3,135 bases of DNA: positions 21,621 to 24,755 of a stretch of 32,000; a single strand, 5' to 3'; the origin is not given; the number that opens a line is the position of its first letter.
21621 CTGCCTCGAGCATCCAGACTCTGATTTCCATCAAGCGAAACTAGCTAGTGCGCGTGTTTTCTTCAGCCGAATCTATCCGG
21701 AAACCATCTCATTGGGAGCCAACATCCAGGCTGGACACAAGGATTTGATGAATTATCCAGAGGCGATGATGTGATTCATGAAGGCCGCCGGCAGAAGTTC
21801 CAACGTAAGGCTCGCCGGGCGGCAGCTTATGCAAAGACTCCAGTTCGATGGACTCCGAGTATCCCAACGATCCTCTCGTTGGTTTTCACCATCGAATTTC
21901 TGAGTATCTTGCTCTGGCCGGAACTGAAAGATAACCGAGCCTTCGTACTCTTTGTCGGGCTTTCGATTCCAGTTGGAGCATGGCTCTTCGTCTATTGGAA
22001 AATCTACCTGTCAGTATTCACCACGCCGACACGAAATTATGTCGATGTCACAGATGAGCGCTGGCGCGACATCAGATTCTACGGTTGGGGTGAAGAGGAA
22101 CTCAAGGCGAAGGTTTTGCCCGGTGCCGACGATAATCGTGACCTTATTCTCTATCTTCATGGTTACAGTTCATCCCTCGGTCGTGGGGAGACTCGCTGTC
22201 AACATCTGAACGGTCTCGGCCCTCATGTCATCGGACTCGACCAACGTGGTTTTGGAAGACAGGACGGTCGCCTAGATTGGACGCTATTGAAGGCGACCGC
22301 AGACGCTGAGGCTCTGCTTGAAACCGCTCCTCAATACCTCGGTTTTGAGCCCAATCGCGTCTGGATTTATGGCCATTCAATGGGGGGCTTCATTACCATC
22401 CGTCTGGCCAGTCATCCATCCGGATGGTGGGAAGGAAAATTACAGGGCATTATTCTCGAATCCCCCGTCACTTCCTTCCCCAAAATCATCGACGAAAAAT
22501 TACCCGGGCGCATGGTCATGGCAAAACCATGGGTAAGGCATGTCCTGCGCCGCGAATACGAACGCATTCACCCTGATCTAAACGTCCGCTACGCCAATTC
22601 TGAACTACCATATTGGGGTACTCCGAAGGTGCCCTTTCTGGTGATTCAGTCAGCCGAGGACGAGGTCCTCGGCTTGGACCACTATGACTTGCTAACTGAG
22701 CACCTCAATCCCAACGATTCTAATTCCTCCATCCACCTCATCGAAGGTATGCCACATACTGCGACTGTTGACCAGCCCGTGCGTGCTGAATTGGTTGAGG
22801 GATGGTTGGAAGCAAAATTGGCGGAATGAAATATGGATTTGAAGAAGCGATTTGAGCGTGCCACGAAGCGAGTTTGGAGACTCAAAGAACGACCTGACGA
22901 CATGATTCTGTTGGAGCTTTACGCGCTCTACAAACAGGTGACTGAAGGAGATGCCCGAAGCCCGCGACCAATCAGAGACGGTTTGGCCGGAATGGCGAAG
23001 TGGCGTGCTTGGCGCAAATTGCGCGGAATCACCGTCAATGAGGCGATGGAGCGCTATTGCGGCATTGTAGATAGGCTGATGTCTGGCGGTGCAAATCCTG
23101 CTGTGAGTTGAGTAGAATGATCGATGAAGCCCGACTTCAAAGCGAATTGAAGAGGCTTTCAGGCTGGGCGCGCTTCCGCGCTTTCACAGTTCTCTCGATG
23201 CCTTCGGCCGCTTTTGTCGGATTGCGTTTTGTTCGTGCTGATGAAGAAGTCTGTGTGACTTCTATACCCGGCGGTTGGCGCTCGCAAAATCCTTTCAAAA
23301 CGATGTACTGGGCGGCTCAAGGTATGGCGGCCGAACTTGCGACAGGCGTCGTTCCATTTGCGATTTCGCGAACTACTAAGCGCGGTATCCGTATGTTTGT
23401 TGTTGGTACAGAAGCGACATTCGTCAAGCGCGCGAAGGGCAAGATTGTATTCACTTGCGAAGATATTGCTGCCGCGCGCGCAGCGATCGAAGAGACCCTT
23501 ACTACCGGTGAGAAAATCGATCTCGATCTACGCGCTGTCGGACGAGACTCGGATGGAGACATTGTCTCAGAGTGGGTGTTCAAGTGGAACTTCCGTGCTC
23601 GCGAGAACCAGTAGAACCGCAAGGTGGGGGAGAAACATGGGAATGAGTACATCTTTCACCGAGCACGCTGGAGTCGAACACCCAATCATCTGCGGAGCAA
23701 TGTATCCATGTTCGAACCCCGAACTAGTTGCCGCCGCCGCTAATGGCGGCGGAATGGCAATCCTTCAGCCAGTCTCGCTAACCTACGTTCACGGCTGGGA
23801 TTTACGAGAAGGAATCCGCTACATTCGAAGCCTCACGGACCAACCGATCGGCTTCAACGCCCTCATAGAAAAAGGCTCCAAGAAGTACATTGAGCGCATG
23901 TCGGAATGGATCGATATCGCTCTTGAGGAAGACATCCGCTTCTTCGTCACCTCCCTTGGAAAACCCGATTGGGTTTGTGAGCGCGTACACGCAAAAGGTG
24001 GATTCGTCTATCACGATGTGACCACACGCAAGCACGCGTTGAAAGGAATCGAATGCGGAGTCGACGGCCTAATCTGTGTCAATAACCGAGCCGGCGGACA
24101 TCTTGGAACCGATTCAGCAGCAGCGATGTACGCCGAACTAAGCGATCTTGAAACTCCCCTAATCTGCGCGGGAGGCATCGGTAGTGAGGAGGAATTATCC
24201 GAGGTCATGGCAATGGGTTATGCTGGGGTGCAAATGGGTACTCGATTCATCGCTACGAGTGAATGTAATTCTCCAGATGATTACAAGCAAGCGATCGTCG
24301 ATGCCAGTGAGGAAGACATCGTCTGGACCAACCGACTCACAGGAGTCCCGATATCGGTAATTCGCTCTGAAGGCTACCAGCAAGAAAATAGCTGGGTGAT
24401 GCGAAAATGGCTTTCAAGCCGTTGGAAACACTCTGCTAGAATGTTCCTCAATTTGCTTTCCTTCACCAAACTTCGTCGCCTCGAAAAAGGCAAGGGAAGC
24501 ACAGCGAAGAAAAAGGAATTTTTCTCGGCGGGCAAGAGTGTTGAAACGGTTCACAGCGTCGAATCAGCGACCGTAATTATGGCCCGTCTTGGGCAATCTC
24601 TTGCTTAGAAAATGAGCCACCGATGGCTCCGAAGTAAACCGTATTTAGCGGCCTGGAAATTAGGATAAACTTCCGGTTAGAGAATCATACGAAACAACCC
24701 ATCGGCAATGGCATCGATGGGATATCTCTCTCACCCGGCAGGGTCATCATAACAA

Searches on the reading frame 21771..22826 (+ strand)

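Call 9: search_protein_families(library=pfam, proteins=[window:21771-22826:+], max_evalue=0.01)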
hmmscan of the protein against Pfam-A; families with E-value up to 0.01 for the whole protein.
window:21771-22826:+ (352 aa): 6 families
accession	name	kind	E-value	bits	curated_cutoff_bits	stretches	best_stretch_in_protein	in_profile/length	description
PF12146.15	Hydrolase_4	-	4.3e-20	72.5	27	1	122-272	3-139/239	Serine aminopeptidase, S33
PF00561.26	Abhydrolase_1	-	3.9e-11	43.5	25.8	1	125-250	2-120/245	alpha/beta hydrolase fold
PF12697.13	Abhydrolase_6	-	6.9e-10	40.4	26.3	1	126-264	1-121/217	Alpha/beta hydrolase family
PF07859.19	Abhydrolase_3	-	7.1e-06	26.4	25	1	180-330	57-207/210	alpha/beta hydrolase fold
PF07819.20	PGAP1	-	0.0017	18.6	24.3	1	192-242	88-138/233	PGAP1-like alpha/beta domain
PF00326.27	Peptidase_S9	-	0.0026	17.7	22.6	1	191-346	60-206/213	Prolyl oligopeptidase family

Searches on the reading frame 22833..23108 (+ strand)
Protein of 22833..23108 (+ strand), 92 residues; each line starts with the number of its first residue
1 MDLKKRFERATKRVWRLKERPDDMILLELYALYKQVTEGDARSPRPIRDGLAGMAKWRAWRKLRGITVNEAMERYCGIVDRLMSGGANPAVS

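Call 9: search_protein_families(library=pfam, proteins=[window:22833-23108:+], max_evalue=0.01)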
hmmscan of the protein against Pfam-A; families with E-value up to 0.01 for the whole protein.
window:22833-23108:+ (92 aa): 1 family
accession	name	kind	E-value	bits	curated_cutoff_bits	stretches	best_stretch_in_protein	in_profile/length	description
PF00887.24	ACBP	-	1.1e-21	77.3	28.3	1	5-78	2-75/76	Acyl CoA binding protein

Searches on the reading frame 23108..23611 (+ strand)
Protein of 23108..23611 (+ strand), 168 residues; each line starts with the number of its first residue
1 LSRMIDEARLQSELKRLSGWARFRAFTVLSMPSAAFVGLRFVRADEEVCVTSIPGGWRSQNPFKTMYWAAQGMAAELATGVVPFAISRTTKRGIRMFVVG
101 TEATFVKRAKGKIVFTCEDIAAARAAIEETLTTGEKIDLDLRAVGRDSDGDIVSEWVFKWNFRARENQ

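Call 9: search_protein_families(library=pfam, proteins=[window:23108-23611:+], max_evalue=0.01)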
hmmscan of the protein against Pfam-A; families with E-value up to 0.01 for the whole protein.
window:23108-23611:+ (168 aa): 1 family
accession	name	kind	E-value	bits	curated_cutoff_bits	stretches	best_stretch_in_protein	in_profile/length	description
PF14539.12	DUF4442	-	1.7e-10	41.6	25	1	21-160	3-130/132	Domain of unknown function (DUF4442)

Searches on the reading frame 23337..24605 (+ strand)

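Call 9: search_protein_families(library=pfam, proteins=[window:23337-24605:+], max_evalue=0.01)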
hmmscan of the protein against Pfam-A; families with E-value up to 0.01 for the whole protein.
window:23337-24605:+ (423 aa): 4 families
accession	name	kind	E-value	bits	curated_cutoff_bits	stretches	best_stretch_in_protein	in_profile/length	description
PF03060.21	NMO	-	1.8e-33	116.8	28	1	107-352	4-273/331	Nitronate monooxygenase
PF00478.31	IMPDH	-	0.00011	21.7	25.6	0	244-311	177-246/345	IMP dehydrogenase / GMP reductase domain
PF05690.20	ThiG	-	0.00081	19.3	23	1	236-303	139-206/247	Thiazole biosynthesis protein ThiG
PF00977.27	His_biosynth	-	0.0033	17.4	23.6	1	215-304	133-222/228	Histidine biosynthesis protein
